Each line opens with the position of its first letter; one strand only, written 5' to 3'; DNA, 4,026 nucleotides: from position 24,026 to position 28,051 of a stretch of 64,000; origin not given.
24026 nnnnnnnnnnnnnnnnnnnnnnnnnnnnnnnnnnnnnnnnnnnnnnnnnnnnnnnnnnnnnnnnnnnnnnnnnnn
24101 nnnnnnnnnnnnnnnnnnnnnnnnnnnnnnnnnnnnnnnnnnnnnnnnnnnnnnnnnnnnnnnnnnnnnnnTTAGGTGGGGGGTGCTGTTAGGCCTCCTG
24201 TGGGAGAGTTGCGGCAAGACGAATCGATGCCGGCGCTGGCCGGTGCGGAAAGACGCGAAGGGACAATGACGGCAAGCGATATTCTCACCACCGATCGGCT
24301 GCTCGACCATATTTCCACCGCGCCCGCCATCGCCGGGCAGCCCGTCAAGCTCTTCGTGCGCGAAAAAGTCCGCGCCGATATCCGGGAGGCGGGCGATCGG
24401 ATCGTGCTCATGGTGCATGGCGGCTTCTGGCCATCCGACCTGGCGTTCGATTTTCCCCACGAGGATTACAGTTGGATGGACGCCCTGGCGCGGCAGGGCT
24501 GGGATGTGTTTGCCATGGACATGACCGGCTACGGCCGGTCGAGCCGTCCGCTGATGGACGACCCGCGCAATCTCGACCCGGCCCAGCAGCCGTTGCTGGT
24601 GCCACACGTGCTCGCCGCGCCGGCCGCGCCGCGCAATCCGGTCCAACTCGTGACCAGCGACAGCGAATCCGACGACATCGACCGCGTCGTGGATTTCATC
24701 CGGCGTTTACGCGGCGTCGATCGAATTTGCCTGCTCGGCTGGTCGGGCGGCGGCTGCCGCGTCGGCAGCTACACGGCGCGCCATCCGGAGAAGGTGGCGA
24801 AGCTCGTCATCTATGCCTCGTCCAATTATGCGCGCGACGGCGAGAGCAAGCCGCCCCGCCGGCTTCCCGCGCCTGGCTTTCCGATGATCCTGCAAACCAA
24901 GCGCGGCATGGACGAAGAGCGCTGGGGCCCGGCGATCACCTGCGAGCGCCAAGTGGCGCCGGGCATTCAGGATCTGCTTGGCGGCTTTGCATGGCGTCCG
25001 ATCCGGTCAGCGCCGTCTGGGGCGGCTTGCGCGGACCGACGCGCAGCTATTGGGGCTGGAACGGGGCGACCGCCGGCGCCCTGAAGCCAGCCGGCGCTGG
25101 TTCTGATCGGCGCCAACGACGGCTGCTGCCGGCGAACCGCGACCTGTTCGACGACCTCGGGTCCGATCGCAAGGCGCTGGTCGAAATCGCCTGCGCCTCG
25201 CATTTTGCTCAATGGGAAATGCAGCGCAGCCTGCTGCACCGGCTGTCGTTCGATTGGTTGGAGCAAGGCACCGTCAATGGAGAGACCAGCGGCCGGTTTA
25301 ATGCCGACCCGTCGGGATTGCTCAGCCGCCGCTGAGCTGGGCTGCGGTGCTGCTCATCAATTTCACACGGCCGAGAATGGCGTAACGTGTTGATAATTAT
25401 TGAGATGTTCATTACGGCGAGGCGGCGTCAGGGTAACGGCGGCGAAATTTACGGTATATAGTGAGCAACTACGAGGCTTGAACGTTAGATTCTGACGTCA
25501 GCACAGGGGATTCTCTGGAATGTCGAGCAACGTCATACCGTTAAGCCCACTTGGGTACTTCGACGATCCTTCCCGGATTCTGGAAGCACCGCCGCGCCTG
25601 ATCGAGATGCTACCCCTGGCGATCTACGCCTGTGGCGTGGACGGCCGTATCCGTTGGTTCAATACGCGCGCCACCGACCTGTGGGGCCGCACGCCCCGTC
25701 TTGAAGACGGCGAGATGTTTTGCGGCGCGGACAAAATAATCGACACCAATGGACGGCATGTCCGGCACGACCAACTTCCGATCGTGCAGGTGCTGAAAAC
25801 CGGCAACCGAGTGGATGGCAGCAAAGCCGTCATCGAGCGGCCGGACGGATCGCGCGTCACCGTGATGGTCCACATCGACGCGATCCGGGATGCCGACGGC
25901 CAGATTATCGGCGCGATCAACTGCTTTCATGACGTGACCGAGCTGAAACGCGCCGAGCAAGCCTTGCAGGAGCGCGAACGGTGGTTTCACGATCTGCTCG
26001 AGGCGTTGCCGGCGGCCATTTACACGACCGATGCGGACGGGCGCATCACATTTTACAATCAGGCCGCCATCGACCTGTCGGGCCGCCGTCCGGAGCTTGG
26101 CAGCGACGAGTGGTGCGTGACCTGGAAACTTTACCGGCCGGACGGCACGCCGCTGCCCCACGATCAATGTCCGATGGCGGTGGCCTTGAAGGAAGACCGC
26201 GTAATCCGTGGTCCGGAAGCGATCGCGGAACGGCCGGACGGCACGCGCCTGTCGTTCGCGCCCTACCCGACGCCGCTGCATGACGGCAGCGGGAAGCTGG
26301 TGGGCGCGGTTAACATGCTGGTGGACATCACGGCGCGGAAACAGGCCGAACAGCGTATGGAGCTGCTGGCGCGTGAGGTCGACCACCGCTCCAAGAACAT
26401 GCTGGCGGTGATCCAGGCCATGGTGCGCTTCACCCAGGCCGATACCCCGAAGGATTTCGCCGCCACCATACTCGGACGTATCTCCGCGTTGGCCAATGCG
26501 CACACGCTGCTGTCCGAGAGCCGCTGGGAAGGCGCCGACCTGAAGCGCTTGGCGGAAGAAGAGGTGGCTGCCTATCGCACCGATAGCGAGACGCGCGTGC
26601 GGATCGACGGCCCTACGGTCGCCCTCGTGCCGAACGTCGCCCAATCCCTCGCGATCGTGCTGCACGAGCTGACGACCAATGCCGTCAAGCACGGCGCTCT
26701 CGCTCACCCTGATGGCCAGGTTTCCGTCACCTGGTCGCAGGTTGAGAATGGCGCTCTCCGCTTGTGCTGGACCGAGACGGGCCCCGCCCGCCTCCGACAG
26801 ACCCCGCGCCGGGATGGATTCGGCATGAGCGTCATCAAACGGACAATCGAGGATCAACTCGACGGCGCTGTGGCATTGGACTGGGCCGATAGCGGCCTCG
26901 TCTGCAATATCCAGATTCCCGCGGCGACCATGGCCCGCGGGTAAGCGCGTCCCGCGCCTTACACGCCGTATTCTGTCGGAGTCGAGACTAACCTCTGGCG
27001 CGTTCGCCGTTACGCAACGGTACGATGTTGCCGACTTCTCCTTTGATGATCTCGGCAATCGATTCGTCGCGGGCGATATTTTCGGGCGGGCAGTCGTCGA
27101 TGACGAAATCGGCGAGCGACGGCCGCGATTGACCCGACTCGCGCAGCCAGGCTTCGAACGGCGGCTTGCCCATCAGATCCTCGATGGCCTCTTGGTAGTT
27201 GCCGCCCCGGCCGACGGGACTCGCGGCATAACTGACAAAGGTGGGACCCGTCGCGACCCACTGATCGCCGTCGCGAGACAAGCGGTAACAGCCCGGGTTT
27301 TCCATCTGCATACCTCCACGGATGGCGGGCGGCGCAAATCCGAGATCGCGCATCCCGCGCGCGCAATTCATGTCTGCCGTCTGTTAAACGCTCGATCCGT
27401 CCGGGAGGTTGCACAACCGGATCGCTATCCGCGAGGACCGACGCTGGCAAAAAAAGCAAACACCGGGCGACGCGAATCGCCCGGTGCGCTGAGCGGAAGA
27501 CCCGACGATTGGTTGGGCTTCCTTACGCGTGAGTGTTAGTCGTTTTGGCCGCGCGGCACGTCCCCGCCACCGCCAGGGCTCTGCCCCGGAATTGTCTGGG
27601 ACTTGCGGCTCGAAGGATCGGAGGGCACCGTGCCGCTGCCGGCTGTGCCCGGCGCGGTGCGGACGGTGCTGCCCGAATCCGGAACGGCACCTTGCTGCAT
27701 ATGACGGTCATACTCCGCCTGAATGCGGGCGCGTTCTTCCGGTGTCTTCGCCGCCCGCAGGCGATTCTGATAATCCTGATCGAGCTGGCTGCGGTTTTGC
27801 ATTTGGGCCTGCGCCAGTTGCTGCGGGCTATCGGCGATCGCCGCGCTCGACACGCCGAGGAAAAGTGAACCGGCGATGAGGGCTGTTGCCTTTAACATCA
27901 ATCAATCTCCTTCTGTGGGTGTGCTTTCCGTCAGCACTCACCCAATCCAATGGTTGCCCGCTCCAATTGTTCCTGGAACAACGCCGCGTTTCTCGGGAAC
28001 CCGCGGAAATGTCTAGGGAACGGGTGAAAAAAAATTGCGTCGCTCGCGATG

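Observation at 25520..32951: Orphan signalling neighbourhood: cytoplasmic dual-PAS HWE kinase, three single-domain response regulators (two tandem DivK-like paralogues) and periplasmic components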

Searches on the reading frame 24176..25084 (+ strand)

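Call 3: search_protein_families(library=pfam, proteins=[window:24176-25084:+], max_evalue=0.01)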
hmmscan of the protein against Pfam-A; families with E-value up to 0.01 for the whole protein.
window:24176-25084:+ (302 aa): 3 families
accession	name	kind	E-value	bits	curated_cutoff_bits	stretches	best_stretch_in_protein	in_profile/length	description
PF00561.26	Abhydrolase_1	-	2.7e-17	63.7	25.8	1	76-217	2-104/245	alpha/beta hydrolase fold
PF12146.15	Hydrolase_4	-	1.5e-09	38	27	1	101-215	24-109/239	Serine aminopeptidase, S33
PF12697.13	Abhydrolase_6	-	7.2e-09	37.1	26.3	1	77-265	1-155/217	Alpha/beta hydrolase family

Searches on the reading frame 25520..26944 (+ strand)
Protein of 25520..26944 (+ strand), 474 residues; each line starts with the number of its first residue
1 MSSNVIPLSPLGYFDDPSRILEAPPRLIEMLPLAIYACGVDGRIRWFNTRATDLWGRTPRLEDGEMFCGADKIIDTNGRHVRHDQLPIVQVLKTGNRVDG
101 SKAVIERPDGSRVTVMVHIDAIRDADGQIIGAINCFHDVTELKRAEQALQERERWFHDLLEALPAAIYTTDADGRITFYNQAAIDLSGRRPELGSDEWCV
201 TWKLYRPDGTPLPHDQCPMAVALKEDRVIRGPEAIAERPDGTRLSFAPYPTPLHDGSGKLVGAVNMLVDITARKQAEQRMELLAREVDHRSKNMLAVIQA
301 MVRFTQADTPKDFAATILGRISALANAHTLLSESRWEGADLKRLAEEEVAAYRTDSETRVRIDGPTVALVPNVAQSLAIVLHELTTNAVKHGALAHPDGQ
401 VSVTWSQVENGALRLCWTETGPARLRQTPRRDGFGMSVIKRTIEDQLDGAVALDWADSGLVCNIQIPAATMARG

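Call 3: search_protein_families(library=pfam, proteins=[window:25520-26944:+], max_evalue=0.01)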
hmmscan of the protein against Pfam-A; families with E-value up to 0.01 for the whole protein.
window:25520-26944:+ (474 aa): 10 families
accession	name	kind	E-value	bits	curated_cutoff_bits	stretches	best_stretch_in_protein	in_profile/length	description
PF07536.20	HWE_HK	-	6.2e-25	88.2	22.8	1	286-366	1-83/83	HWE histidine kinase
PF08448.16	PAS_4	-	1.1e-18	67.9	23.1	2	160-275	1-110/110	PAS fold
PF13426.13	PAS_9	-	5e-15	56.1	27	2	165-272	2-103/103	PAS domain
PF00989.32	PAS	-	2.7e-11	43.9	22.6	1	159-192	6-39/113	PAS fold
PF13188.13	PAS_8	-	3.6e-11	43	21.8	1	156-196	3-42/65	PAS domain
PF13596.12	PAS_10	-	5e-05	24.3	22.1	0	40-140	17-106/106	PAS domain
PF13581.12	HATPase_c_2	-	0.00013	22.4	27.4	1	371-439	26-105/127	Histidine kinase-like ATPase domain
PF02518.31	HATPase_c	-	0.00023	22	26.4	1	374-453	3-93/111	Histidine kinase-, DNA gyrase B-, and HSP90-like ATPase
PF07568.18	HisKA_2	-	0.00033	21.1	22.3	1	286-335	1-54/76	Histidine kinase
PF12860.13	PAS_7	-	0.0064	17.1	27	0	160-188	1-29/115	PAS fold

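Call 11: search_protein_families(library=ncbifam, proteins=[window:25520-26944:+], max_evalue=0.001)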
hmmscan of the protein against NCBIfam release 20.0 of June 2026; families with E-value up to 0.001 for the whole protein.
window:25520-26944:+ (474 aa): 15 families
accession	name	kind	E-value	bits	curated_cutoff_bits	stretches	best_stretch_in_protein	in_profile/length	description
NF052306.1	BluLightHisKinLov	equivalog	4.1e-64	216.6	450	1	238-467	104-333/334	blue-light-activated histidine kinase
NF010077.0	PRK13559.1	subfamily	1.1e-58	198.9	361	1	236-470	123-361/364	hypothetical protein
TIGR00229.1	sensory_box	domain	2.7e-22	79.2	22.9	2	150-279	1-125/126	PAS domain S-box protein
NF053781.1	cdiGMPphdstlr2612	equivalog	1e-14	53.2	1600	1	150-322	11-186/1268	Tlr1612 family c-di-GMP phosphodiesterase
NF008468.0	PRK11360.1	equivalog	7.3e-14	51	646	2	159-411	273-538/616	two-component system sensor histidine kinase AtoS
NF052573.1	HisKinEspAMyxo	equivalog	1.4e-07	29.9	1400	1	116-283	220-378/755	serine histidine kinase EspA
NF007298.0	PRK09776.1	equivalog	2.2e-07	29.1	1135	1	105-276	507-676/1111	diguanylate cyclase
NF041880.1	EPS_EpsF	equivalog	5.6e-07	28.4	900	1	150-278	140-265/492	response regulator EpsF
NF051872.1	HisKinPhyk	equivalog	5.8e-07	28.5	750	1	280-459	343-528/537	sensor histidine kinase PhyK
NF041777.1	sens_FixL_Rhizob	equivalog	8.2e-07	28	850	1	85-291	55-257/485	sensor protein FixL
TIGR02966.1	phoR_proteo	equivalog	2e-06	27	334.2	0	346-418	199-267/333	phosphate regulon sensor histidine kinase PhoR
NF045595.1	HK_scytonemin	equivalog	2.4e-06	26.2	865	1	104-188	235-315/637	scytonemin biosynthesis sensor histidine kinase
NF041831.1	NO_HK_NahK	exception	0.00031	18.8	1500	0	130-181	297-348/854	hybrid sensor histidine kinase/response regulator NahK/ErcS'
NF052574.1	HisKinEspCMyxo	equivalog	0.00032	19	1200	0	95-154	355-413/785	serine histidine kinase EspC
NF047874.1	MASE3_PAS_HK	subfamily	0.00083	18.2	560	0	139-188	250-298/655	MASE3 domain-containing sensor histidine kinase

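Call 45: find_homologous_proteins(query=window:25520-26944:+, max_evalue=1e-30)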
Query window:25520-26944:+ (474 aa): 7955 proteins with E <= 1e-30 among 8000 candidates; the best 120 are listed.
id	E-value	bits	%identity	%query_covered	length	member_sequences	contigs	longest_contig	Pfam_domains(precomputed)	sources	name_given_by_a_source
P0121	0.0e+0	1082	100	100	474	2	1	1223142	PF13426.14,PF13188.14,PF08448.17,PF00989.32,PF07536.21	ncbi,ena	-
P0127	2.1e-286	968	88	100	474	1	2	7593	PF13426.14,PF13188.14,PF08448.17,PF00989.32,PF07536.21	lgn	-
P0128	2.7e-275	932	84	100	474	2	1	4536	PF13426.14,PF13188.14,PF08448.17,PF02518.32,PF00989.32,PF07536.21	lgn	-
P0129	8.7e-271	917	83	100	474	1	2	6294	PF13426.14,PF13188.14,PF08448.17,PF00989.32,PF07536.21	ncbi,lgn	-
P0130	6.0e-264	894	82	100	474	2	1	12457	PF13426.14,PF13188.14,PF08448.17,PF02518.32,PF00989.32,PF07536.21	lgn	-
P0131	1.9e-262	889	81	100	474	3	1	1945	PF13426.14,PF13188.14,PF08448.17,PF00989.32,PF07536.21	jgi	jgi:PAS domain S-box-containing protein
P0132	7.5e-207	706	65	100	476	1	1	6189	PF13426.14,PF13188.14,PF08448.17,PF00989.32,PF07536.21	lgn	-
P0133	1.7e-177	609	44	94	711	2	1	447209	PF13596.13,PF08447.19,PF13426.14,PF13188.14,PF12860.14,PF24820.2,PF08670.18,PF08448.17,PF00989.32,PF07536.21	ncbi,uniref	ncbi:PAS domain S-box protein [Virgifigura deserti]|uniref:PAS domain S-box protein n=1 Tax=Virgifig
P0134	2.9e-174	599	46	94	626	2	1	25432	PF13426.14,PF13188.14,PF08448.17,PF00989.32,PF07536.21,PF07568.19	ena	-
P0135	6.1e-172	591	43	93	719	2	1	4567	PF13596.13,PF08447.19,PF13426.14,PF13188.14,PF12860.14,PF24820.2,PF08448.17,PF00989.32,PF07536.21,PF07568.19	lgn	-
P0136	9.8e-172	590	57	98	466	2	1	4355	PF13596.13,PF13426.14,PF13188.14,PF08448.17,PF00989.32,PF07536.21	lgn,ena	-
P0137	3.1e-170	585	54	59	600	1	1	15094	PF13596.13,PF08447.19,PF13426.14,PF13188.14,PF08448.17,PF00989.32,PF07536.21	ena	-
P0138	1.6e-169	583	56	97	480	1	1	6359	PF13426.14,PF13188.14,PF08448.17,PF00989.32,PF07536.21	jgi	jgi:PAS domain S-box-containing protein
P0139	4.1e-169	582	56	96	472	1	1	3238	PF13426.14,PF13188.14,PF08448.17,PF00989.32,PF07536.21,PF07568.19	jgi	jgi:PAS domain S-box-containing protein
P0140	5.7e-169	581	54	59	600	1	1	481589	PF13596.13,PF08447.19,PF13426.14,PF13188.14,PF08448.17,PF00989.32,PF07536.21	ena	-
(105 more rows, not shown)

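Call 46: find_encoding_contigs(protein=P0130, flank=10000, max_places=3)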
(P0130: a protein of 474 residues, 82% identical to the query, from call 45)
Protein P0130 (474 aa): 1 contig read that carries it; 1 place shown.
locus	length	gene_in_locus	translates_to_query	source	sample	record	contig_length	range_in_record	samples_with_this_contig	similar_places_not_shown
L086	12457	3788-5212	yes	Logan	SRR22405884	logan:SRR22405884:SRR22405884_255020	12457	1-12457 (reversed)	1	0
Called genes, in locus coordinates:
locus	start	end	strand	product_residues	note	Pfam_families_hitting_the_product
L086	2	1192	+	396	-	?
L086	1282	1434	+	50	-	-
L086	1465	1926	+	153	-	PF00210:Ferritin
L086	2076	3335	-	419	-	PF22660:RS_preATP-grasp-like, PF02786:CPSase_L_D2, PF02222:ATP-grasp, PF07478:Dala_Dala_lig_C, PF21244:PurT_C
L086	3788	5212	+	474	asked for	PF00989:PAS (faint), PF08448:PAS_4 (weak), PF13426:PAS_9 (weak), PF08448:PAS_4, PF13188:PAS_8 (weak), PF13426:PAS_9 (weak), PF07536:HWE_HK, PF02518:HATPase_c (faint)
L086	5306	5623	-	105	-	-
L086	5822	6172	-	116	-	-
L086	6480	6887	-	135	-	PF00072:Response_reg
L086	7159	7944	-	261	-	PF08823:PG_binding_2 (faint), PF01471:PG_binding_1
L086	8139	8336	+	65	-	PF12244:DUF3606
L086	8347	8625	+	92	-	-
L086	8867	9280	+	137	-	PF00072:Response_reg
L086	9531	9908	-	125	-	PF00072:Response_reg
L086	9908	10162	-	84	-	-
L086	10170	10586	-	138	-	PF00072:Response_reg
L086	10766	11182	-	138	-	PF00072:Response_reg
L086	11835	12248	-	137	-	PF00072:Response_reg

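Call 47: find_encoding_contigs(protein=P0132, flank=10000, max_places=3)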
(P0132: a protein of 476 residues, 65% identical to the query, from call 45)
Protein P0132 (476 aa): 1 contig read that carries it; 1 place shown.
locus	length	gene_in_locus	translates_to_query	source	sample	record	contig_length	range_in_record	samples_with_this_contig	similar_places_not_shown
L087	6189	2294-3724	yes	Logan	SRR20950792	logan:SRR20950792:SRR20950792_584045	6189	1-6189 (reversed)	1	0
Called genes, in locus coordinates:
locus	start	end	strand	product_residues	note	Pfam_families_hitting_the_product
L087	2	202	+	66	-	?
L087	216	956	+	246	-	PF05275:CopB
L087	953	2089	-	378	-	PF13185:GAF_2, PF01590:GAF, PF13492:GAF_3 (weak), PF07536:HWE_HK (weak), PF07568:HisKA_2, PF02518:HATPase_c (weak)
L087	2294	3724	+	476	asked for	PF00989:PAS (faint), PF08448:PAS_4, PF13188:PAS_8 (faint), PF13426:PAS_9 (weak), PF08448:PAS_4 (weak), PF13426:PAS_9 (weak), PF07536:HWE_HK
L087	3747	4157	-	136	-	PF00072:Response_reg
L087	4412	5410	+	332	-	PF13493:DUF4118, PF07568:HisKA_2, PF13581:HATPase_c_2, PF02518:HATPase_c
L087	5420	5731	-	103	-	-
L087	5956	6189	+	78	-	?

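Call 48: find_encoding_contigs(protein=P0129, flank=10000, max_places=3)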
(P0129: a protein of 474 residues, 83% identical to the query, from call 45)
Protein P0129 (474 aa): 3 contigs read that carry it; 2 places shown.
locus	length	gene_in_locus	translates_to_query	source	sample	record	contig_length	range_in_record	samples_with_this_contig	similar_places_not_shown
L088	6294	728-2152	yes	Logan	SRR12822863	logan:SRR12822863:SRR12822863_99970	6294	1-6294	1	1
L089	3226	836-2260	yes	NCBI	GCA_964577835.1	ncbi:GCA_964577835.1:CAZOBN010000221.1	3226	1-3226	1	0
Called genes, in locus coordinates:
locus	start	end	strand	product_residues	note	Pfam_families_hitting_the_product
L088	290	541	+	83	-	-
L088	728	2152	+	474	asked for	PF00989:PAS (faint), PF08448:PAS_4 (weak), PF13426:PAS_9 (weak), PF08448:PAS_4, PF13188:PAS_8 (weak), PF13426:PAS_9 (weak), PF07536:HWE_HK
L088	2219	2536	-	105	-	-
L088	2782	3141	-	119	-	-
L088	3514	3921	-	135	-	PF00072:Response_reg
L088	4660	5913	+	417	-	PF06779:MFS_4, PF07690:MFS_1, PF00083:Sugar_tr, PF07690:MFS_1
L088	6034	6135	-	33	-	-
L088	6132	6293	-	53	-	?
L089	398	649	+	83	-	-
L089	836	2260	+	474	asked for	PF00989:PAS (faint), PF08448:PAS_4 (weak), PF13426:PAS_9 (weak), PF08448:PAS_4, PF13188:PAS_8 (weak), PF13426:PAS_9 (weak), PF07536:HWE_HK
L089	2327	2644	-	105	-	-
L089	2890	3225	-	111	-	?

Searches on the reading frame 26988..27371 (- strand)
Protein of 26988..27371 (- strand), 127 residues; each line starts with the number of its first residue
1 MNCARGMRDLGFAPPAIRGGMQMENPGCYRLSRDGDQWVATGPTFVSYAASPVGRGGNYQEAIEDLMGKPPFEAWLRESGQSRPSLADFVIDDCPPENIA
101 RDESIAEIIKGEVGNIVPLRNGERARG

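Call 3: search_protein_families(library=pfam, proteins=[window:26988-27371:-], max_evalue=0.01)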
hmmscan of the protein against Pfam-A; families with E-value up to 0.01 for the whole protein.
window:26988-27371:- (127 aa): 0 families

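Call 11: search_protein_families(library=ncbifam, proteins=[window:26988-27371:-], max_evalue=0.001)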
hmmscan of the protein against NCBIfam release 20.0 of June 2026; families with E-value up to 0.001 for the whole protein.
window:26988-27371:- (127 aa): 0 families

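Call 64: search_protein_representatives(protein=window:26988-27305:-)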
Query: 105 residues. Proteins with E-value up to 0.001 (for the whole library): 12; up to 1e-10: 2; up to 1e-30: 1. The best 12 are listed.
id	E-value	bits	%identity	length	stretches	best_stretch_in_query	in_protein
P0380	3.4e-33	130.6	56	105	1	1-104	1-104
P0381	1.2e-23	99.9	61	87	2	1-61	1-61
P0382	2.0e-10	57.3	47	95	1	7-70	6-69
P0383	1.1e-08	51.7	39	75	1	2-71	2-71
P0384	2.1e-08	50.8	39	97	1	7-75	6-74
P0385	1.2e-07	48.4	37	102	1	3-78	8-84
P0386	5.7e-07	46.2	38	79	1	7-75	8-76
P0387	6.0e-07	46.1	39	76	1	7-67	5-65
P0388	1.2e-05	42.0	38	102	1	9-74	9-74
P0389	3.0e-04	37.4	35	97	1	7-71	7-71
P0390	6.2e-04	36.4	44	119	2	9-49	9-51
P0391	9.8e-04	35.8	48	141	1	6-47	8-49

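Call 71: predict_structure(alignment_id=A2)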
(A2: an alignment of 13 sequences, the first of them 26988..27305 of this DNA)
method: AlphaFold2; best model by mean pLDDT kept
length: 105 residues; sequences in the alignment: 13
mean_pLDDT: 71.6   pTM: 0.56
mean pLDDT of the five models: 71.6, 71.0, 70.3, 70.2, 69.9
residues with pLDDT >= 90: 25; 70-90: 40; 50-70: 6; < 50: 34
segments of 3 or more residues with pLDDT < 50: 1-3, 73-100, 103-105
pLDDT, mean of each block of 10 residues (from residue 1): 66 90 81 93 91 88 84 47 43 44 48
secondary structure, 60 per line:
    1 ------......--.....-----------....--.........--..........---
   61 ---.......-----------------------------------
elements in order: E7-12 E15-19 E31-34 H37-45 H48-57 E67-70

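Call 85: search_protein_families(library=pfam, proteins=[window:26988-27305:-], max_evalue=1)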
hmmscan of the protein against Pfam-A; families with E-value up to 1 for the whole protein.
window:26988-27305:- (105 aa): 0 families

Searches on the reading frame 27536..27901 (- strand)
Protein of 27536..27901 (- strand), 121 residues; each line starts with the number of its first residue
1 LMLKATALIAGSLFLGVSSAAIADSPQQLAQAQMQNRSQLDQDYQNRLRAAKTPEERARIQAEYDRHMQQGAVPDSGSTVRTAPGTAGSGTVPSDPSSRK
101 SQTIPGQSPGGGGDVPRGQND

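Call 3: search_protein_families(library=pfam, proteins=[window:27536-27901:-], max_evalue=0.01)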
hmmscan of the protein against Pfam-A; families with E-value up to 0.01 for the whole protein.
window:27536-27901:- (121 aa): 0 families

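Call 11: search_protein_families(library=ncbifam, proteins=[window:27536-27901:-], max_evalue=0.001)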
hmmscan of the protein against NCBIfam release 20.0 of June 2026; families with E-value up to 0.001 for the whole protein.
window:27536-27901:- (121 aa): 0 families

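Call 85: search_protein_families(library=pfam, proteins=[window:27536-27901:-], max_evalue=1)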
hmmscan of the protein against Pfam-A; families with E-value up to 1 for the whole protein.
window:27536-27901:- (121 aa): 2 families
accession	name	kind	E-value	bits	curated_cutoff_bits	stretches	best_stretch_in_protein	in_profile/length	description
PF09361.15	Phasin_2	-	0.011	16.4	24.9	1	27-81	26-83/100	Phasin protein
PF18205.6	VPDSG-CTERM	-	0.11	12.7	25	1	72-80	1-9/26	VPDSG-CTERM motif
